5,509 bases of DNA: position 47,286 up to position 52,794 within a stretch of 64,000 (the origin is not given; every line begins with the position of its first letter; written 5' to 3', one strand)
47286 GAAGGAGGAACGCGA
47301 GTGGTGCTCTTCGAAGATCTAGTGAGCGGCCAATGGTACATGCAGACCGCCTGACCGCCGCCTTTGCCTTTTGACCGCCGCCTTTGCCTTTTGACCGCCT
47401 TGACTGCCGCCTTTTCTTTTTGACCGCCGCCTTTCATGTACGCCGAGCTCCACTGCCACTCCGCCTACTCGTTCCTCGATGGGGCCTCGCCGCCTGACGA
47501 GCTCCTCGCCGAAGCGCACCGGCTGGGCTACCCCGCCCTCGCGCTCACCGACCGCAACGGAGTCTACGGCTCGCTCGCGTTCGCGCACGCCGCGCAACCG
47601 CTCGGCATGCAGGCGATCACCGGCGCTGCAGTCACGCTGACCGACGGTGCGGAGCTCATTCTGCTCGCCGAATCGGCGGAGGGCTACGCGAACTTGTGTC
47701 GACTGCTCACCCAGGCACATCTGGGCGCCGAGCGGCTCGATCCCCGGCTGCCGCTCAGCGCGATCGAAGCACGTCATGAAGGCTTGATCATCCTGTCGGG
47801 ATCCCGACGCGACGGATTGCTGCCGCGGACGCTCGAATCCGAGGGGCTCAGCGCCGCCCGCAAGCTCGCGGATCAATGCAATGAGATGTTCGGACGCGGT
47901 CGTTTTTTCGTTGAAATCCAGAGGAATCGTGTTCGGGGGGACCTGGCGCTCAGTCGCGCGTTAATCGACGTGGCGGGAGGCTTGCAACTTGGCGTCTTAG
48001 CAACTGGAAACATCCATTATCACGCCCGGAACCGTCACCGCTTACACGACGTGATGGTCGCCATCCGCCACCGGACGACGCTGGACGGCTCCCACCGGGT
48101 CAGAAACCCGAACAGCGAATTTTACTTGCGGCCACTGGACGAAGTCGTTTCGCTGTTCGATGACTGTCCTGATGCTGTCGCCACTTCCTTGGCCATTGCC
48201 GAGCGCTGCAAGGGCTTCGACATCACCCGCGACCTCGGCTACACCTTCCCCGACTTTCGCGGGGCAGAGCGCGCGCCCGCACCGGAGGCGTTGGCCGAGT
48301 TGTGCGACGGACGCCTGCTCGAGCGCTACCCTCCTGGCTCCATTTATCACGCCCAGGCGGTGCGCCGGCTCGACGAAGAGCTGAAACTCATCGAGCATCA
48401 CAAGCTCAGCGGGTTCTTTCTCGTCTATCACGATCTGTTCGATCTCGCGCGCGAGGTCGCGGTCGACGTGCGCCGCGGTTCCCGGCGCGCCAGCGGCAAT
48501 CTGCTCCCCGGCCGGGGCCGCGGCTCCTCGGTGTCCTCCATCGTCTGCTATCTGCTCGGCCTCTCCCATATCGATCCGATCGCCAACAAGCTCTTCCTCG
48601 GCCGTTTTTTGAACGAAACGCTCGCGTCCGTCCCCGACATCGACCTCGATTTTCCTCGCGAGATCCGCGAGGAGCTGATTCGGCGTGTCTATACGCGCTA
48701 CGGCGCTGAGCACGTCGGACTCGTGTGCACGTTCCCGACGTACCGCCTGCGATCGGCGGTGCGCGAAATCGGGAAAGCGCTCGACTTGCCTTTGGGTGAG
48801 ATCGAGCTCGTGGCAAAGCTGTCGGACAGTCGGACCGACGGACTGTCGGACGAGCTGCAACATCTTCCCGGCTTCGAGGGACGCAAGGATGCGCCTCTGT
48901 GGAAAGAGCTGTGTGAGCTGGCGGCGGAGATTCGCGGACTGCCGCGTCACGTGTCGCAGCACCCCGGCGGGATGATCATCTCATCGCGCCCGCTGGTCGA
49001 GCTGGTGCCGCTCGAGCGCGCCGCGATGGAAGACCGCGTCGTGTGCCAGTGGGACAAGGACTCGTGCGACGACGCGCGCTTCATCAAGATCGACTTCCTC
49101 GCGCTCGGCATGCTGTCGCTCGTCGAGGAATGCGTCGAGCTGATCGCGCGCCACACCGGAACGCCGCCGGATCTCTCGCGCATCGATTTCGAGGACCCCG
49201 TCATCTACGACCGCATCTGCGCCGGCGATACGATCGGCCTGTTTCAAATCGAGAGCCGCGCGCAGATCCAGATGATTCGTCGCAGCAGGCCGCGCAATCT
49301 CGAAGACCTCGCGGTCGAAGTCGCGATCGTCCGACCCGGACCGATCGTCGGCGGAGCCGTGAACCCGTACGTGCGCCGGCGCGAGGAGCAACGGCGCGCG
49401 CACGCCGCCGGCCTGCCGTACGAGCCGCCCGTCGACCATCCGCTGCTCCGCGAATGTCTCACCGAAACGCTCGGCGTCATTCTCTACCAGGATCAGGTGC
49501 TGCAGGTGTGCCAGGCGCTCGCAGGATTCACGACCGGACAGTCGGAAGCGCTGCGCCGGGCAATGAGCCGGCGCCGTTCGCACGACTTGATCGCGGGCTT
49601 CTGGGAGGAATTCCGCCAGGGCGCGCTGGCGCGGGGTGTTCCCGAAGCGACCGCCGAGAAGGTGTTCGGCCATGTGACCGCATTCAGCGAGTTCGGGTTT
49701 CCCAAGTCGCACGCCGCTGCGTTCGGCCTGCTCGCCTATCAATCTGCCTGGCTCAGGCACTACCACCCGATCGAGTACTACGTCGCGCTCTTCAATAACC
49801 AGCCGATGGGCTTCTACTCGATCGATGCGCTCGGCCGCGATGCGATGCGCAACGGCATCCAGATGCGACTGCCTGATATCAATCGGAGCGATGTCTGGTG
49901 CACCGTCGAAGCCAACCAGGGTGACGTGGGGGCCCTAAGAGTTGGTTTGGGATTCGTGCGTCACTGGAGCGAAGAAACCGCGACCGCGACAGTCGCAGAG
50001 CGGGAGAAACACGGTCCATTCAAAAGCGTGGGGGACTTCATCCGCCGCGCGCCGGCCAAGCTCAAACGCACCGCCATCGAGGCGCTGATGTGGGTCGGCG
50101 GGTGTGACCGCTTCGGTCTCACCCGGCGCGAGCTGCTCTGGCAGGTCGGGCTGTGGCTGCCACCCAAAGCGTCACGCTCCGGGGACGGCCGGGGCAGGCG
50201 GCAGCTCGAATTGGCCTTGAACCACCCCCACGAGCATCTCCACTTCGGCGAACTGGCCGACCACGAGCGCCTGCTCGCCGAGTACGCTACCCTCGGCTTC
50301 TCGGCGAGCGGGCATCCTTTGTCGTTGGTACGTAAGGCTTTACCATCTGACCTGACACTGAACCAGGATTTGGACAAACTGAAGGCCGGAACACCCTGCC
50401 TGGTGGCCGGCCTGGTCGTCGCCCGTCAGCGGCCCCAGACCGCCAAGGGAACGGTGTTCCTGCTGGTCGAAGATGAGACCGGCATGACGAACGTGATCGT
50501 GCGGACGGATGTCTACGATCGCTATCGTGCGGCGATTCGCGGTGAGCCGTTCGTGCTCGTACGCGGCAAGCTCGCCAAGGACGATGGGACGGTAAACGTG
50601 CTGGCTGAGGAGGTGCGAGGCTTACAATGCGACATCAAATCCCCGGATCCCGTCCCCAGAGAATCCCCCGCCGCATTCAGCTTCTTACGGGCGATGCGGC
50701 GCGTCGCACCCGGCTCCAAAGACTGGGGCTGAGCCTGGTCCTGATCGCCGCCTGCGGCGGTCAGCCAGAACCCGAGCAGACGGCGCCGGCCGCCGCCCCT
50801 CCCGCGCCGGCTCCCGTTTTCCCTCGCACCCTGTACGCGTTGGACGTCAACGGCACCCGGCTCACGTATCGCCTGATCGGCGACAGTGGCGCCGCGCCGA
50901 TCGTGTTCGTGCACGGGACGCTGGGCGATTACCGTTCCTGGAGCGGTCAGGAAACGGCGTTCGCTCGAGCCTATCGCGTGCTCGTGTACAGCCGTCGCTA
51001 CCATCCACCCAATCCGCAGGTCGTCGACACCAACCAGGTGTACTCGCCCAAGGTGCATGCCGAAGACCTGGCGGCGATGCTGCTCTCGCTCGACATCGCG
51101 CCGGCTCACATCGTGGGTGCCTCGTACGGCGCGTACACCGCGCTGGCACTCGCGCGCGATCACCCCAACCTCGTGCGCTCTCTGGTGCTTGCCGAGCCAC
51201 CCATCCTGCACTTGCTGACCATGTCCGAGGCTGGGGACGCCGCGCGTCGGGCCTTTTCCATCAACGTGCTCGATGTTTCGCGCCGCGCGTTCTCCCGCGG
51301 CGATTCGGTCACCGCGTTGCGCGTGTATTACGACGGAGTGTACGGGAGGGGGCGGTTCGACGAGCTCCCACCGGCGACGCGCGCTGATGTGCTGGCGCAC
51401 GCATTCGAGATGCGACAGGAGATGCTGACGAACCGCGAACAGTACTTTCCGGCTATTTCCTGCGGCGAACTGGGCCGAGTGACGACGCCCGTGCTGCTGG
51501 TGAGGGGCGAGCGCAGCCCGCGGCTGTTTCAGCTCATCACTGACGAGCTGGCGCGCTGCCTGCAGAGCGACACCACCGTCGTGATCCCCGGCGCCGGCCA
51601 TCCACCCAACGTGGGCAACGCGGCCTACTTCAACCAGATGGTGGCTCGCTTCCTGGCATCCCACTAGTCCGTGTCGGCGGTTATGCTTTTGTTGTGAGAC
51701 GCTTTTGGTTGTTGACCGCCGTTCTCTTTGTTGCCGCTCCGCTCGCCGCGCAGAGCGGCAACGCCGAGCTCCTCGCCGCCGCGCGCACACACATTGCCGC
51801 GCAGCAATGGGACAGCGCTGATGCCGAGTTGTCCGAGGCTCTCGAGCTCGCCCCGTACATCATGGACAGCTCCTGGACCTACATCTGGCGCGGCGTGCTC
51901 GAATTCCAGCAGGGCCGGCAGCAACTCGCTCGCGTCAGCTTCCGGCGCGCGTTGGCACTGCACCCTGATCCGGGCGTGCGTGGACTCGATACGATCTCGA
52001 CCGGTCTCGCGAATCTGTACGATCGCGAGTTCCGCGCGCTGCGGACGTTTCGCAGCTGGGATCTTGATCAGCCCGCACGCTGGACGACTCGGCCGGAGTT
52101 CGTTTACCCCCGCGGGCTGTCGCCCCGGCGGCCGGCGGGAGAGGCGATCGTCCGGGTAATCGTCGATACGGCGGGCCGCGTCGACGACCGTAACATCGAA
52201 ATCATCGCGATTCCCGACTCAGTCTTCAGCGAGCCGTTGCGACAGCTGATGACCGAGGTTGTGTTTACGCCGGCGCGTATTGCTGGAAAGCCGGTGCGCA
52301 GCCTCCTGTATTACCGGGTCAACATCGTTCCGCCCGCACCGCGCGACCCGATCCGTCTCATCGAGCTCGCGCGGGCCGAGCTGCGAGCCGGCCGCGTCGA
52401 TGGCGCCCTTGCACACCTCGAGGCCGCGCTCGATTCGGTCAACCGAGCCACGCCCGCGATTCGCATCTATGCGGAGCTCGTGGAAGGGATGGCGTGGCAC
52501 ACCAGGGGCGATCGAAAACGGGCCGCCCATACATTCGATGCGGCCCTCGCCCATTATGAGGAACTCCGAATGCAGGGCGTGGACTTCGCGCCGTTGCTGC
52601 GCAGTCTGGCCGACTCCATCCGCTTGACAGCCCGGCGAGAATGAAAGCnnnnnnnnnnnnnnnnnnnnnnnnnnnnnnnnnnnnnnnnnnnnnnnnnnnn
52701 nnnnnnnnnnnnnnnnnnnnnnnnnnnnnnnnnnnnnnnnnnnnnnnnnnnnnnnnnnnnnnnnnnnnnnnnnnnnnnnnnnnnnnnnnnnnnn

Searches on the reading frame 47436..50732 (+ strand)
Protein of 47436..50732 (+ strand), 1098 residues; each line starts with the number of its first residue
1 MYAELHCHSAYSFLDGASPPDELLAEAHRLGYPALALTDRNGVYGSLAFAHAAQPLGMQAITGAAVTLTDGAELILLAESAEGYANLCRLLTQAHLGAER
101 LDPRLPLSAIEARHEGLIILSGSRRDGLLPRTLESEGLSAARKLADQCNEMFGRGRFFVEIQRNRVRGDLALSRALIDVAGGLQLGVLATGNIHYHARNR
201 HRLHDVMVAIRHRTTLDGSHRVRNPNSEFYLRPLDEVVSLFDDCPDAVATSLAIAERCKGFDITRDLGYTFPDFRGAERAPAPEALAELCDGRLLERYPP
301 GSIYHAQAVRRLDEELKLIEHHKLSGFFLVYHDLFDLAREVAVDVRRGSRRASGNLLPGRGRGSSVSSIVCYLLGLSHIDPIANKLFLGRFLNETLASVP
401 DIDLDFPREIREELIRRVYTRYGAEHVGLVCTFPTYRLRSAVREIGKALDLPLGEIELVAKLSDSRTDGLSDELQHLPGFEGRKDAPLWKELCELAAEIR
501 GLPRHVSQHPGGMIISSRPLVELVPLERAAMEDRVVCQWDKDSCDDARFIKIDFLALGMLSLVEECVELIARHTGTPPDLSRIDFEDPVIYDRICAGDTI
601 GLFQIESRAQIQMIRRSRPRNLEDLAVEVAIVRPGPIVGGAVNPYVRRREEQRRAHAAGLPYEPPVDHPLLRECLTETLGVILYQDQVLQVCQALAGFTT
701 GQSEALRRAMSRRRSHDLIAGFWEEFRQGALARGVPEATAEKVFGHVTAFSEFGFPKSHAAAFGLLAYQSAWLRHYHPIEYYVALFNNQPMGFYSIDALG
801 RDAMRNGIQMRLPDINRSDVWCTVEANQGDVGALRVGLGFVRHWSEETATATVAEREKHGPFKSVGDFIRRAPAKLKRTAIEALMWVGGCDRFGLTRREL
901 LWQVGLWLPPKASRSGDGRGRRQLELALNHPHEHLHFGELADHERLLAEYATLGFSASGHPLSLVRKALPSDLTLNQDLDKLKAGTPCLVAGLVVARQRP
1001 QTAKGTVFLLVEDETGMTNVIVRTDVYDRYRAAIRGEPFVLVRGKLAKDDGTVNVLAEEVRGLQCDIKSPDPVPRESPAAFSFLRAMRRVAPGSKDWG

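Call 12: search_protein_families(library=pfam, proteins=[window:47436-50732:+])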
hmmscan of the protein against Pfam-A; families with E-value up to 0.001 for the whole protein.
window:47436-50732:+ (1098 aa): 5 families
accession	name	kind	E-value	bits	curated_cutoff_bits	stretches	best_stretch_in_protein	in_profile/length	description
PF07733.18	DNA_pol3_alpha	-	3.9e-65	220.5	23.9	1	285-556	2-260/260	Bacterial DNA polymerase III alpha NTPase domain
PF17657.6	DNA_pol3_finger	-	2.6e-42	144.4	22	1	559-733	1-165/166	Bacterial DNA polymerase III alpha subunit finger domain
PF02811.25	PHP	-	2.5e-33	116.2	26.4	1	4-164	1-164/164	PHP domain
PF14579.12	HHH_6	-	2.4e-20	73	25.6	1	807-900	1-90/90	Helix-hairpin-helix motif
PF01336.31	tRNA_anti-codon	-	1.7e-07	31.5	27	1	990-1061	3-73/75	OB-fold nucleic acid binding domain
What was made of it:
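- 47436..50732 (+): dnaE2, the error-prone DNA polymerase III alpha homologue. Call 12.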

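Call 35: search_protein_families(library=ncbifam, proteins=[window:47436-50732:+])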
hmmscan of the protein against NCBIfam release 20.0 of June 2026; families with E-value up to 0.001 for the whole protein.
window:47436-50732:+ (1098 aa): 14 families
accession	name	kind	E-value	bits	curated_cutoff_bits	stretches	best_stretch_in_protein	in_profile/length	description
NF004225.0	PRK05672.1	subfamily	7.9e-279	928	939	1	2-1068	6-1037/1047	error-prone DNA polymerase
NF004226.0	PRK05673.1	equivalog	1.5e-216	721.8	1002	1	2-1064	6-1063/1146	DNA polymerase III subunit alpha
TIGR00594.1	polc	superfamily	2.8e-196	654.7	434.35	1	3-1022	2-1021/1022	DNA polymerase III subunit alpha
NF005298.0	PRK06826.1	equivalog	7.3e-195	649.8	1260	1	2-1065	5-1074/1151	DNA polymerase III subunit alpha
NF005377.0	PRK06920.1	equivalog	8.5e-151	504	1806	1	2-1058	3-1018/1108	DNA polymerase III subunit alpha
NF005617.0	PRK07374.1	equivalog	1.7e-137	460.1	1653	1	2-1063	3-1080/1170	DNA polymerase III subunit alpha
NF005582.0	PRK07279.1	equivalog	1.7e-122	410.4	1279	2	187-1061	150-962/1033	DNA polymerase III subunit alpha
NF005516.0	PRK07135.1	equivalog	8.3e-106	355.2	1084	2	270-895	216-814/974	DNA polymerase III DnaE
NF004550.0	PRK05898.1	equivalog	1.9e-99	334.2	1182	1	188-901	138-817/971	DNA polymerase III subunit alpha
NF007079.0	PRK09532.1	equivalog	2.5e-92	310.5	1525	1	3-755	4-776/876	DNA polymerase III subunit alpha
NF005616.0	PRK07373.1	equivalog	5.9e-27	94.3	646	1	754-1061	37-358/449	DNA polymerase III subunit alpha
NF001688.0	PRK00448.1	equivalog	2.7e-26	91.5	873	3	73-383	616-914/1445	PolC-type DNA polymerase III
TIGR01405.1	polC_Gram_pos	equivalog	1.3e-21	76.2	1043.45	3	754-791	1036-1073/1211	DNA polymerase III subunit alpha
NF041577.1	nside_bi_sphtase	equivalog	6.1e-08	32.2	400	1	3-69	4-68/276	3',5'-nucleoside bisphosphate phosphatase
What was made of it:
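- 47436..50732 (+): Call 35: NF004225 'error-prone DNA polymerase', 928 bits.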

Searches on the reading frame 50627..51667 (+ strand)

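Call 12: search_protein_families(library=pfam, proteins=[window:50627-51667:+])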
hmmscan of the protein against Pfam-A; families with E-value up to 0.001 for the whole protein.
window:50627-51667:+ (346 aa): 2 families
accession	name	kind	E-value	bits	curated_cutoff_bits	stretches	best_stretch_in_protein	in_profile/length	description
PF00561.26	Abhydrolase_1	-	8.3e-18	65.4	25.8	1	91-326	2-239/245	alpha/beta hydrolase fold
PF12697.13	Abhydrolase_6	-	9.3e-17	62.8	26.3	1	92-329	1-208/217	Alpha/beta hydrolase family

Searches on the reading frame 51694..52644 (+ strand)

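Call 12: search_protein_families(library=pfam, proteins=[window:51694-52644:+])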
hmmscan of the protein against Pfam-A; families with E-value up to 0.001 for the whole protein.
window:51694-52644:+ (316 aa): 8 families
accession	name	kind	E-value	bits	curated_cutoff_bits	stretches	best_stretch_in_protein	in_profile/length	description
PF07719.23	TPR_2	-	3.2e-13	49.1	27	0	63-92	4-33/34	Tetratricopeptide repeat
PF13428.12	TPR_14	-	4.8e-11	42.6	23.5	0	223-261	5-43/44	Tetratricopeptide repeat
PF13432.12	TPR_16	-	1.4e-06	29.1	32.7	0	224-248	2-26/65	Tetratricopeptide repeat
PF00515.34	TPR_1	-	2.6e-06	27.4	27.8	0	62-92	3-33/34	Tetratricopeptide repeat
PF13424.12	TPR_12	-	0.00011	22.7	30.1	0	28-89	8-74/77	Tetratricopeptide repeat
PF14559.12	TPR_19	-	0.0002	22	25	0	218-249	24-55/68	Tetratricopeptide repeat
PF13174.12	TPR_6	-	0.00029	21.7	26.3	0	65-92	5-32/33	Tetratricopeptide repeat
PF13414.12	TPR_11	-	0.00058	19.9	26.8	0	69-92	3-26/42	TPR repeat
